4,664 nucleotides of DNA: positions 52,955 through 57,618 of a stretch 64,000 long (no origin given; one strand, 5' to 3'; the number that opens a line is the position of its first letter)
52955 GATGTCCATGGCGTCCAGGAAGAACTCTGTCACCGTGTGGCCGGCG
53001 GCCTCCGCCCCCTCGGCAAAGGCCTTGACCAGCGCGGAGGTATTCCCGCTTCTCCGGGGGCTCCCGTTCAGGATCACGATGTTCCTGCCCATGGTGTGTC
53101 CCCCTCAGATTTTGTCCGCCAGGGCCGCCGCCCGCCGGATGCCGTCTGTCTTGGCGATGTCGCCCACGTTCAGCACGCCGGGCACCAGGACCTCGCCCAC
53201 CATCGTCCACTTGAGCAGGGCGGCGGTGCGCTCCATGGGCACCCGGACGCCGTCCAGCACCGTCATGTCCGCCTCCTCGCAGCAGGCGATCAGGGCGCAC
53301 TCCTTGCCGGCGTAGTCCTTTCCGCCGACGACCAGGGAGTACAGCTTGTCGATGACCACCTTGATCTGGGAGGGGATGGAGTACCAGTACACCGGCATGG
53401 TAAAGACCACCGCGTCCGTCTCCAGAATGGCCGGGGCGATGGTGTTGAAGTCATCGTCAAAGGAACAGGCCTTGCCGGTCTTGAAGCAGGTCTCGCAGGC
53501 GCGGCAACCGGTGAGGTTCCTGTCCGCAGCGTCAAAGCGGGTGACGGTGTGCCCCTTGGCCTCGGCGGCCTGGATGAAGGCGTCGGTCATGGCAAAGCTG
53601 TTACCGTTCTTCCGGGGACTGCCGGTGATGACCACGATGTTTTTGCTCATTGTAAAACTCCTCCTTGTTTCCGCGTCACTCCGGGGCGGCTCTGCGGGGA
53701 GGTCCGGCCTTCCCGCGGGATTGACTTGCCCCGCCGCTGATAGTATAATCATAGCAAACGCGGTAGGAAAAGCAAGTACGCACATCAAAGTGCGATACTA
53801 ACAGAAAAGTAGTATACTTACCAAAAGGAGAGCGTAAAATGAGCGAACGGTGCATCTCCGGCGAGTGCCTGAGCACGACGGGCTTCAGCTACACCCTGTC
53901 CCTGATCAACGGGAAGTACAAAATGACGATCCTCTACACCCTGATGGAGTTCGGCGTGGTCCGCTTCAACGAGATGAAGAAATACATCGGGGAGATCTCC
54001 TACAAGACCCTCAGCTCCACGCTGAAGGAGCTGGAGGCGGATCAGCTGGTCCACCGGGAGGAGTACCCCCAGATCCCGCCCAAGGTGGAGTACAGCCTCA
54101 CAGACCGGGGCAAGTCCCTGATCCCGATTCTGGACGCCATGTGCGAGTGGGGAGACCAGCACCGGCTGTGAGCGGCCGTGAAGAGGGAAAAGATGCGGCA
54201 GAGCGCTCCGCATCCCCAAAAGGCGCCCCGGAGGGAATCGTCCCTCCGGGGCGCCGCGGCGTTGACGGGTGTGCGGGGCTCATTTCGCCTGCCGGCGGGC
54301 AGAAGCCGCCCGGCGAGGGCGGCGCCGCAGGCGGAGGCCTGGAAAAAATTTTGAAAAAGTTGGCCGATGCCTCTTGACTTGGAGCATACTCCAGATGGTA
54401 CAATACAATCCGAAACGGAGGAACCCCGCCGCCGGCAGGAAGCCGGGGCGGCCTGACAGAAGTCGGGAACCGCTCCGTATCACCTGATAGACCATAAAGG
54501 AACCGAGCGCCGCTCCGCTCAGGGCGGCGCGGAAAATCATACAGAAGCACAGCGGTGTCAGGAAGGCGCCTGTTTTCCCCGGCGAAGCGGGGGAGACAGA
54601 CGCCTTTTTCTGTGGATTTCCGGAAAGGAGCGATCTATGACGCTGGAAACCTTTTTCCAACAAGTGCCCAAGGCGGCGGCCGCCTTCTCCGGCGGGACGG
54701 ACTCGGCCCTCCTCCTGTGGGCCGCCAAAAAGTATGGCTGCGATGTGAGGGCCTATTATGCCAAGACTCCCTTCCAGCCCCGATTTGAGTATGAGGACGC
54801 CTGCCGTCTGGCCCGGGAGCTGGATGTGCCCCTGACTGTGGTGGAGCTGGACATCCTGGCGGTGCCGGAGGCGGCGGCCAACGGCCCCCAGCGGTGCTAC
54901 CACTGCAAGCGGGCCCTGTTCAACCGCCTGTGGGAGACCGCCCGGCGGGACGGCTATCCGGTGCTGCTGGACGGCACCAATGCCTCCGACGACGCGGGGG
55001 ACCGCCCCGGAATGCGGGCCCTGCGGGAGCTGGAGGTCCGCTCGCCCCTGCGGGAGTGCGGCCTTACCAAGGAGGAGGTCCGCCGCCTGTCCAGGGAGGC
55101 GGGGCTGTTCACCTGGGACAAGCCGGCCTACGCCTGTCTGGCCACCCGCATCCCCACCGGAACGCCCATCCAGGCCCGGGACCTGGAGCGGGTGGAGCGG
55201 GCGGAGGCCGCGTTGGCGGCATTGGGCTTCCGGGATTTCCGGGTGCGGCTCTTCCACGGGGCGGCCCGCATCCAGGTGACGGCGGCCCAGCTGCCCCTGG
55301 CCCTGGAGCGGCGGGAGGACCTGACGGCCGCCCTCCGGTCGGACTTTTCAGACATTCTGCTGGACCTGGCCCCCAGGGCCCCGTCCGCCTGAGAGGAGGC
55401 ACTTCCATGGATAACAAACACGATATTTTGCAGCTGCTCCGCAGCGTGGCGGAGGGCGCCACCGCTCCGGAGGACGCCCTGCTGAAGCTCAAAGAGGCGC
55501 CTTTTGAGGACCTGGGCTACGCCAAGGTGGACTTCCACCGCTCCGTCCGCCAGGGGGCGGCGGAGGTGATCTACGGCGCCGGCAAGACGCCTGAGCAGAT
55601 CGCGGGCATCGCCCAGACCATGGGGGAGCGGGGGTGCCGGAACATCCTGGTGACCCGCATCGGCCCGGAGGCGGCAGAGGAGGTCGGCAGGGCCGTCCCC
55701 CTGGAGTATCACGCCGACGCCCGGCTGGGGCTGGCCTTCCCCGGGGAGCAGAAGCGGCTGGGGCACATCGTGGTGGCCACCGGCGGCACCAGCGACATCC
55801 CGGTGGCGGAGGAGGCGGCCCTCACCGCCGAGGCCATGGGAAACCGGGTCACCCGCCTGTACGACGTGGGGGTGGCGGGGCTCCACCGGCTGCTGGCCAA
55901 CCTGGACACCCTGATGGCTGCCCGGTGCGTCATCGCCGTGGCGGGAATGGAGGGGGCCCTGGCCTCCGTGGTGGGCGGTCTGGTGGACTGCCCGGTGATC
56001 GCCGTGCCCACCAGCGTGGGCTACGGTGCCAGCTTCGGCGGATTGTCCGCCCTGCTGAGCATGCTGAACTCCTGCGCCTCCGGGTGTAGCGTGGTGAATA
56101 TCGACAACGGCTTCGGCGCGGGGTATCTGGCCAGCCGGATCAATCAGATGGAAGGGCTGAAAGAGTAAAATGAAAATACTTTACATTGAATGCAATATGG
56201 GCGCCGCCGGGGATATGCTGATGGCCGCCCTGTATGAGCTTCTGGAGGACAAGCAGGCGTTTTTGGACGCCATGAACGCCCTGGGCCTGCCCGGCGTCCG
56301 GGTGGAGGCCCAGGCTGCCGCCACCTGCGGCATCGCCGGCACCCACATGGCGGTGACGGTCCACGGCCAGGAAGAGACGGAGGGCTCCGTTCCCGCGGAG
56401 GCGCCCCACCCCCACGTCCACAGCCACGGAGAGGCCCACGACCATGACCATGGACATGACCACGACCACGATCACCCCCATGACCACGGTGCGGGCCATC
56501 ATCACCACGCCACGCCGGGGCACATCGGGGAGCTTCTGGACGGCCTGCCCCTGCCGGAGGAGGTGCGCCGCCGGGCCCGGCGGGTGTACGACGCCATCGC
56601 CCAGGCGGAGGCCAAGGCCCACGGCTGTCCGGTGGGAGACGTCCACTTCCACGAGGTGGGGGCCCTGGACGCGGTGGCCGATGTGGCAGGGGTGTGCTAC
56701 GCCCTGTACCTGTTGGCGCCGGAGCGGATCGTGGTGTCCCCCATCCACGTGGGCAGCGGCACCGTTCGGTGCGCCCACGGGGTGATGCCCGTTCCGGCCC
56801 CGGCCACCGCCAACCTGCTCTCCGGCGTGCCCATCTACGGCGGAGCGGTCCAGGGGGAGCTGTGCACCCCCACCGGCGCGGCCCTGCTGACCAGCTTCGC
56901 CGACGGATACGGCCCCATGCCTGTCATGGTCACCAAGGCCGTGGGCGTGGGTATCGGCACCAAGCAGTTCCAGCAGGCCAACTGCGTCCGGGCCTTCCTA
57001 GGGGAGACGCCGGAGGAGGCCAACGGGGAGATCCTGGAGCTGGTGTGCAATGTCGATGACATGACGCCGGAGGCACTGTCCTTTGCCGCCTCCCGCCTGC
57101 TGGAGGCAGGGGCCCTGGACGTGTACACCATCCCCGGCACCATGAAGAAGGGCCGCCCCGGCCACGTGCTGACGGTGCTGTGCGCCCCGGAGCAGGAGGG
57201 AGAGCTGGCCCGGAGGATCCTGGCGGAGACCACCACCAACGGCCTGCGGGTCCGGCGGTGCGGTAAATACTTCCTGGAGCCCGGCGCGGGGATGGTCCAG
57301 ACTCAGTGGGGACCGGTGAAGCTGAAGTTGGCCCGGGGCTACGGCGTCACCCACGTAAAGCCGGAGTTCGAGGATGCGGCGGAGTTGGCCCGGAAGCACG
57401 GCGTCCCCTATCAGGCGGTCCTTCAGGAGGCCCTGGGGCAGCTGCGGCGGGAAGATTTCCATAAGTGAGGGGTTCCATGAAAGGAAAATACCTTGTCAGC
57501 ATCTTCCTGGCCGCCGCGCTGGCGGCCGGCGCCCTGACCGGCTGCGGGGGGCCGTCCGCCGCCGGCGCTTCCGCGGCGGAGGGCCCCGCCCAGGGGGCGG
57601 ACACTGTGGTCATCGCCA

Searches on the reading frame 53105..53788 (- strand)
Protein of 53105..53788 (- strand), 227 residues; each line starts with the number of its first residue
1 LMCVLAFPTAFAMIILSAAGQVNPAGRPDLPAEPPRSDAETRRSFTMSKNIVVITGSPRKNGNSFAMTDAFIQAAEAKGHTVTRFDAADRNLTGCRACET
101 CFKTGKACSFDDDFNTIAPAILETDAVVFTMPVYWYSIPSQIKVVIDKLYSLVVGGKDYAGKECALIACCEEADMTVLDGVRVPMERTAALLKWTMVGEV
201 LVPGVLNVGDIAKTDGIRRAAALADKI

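Call 41: search_protein_families(library=pfam, max_evalue=0.00001, proteins=[window:53105-53788:-])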
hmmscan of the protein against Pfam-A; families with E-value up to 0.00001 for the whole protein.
window:53105-53788:- (227 aa): 2 families
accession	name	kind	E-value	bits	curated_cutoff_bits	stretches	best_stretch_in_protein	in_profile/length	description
PF03358.20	FMN_red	-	7.6e-20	71.5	24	1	50-169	2-114/152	NADPH-dependent FMN reductase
PF02525.22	Flavodoxin_2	-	4.1e-16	59.7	27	1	49-151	1-105/198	Flavodoxin-like fold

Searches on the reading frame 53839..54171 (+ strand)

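Call 41: search_protein_families(library=pfam, max_evalue=0.00001, proteins=[window:53839-54171:+])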
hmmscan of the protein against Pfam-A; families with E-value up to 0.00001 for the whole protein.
window:53839-54171:+ (110 aa): 1 family
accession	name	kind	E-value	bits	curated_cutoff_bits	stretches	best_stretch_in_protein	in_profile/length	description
PF01638.23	HxlR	-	5.4e-32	110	20.8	1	22-108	1-86/91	HxlR-like helix-turn-helix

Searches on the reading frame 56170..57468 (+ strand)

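Call 41: search_protein_families(library=pfam, max_evalue=0.00001, proteins=[window:56170-57468:+])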
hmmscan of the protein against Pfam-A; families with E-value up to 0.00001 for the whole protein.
window:56170-57468:+ (432 aa): 1 family
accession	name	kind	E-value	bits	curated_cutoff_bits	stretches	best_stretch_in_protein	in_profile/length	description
PF01969.22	Ni_insertion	-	4.4e-132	441.2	22.1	1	4-417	1-374/375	Nickel insertion protein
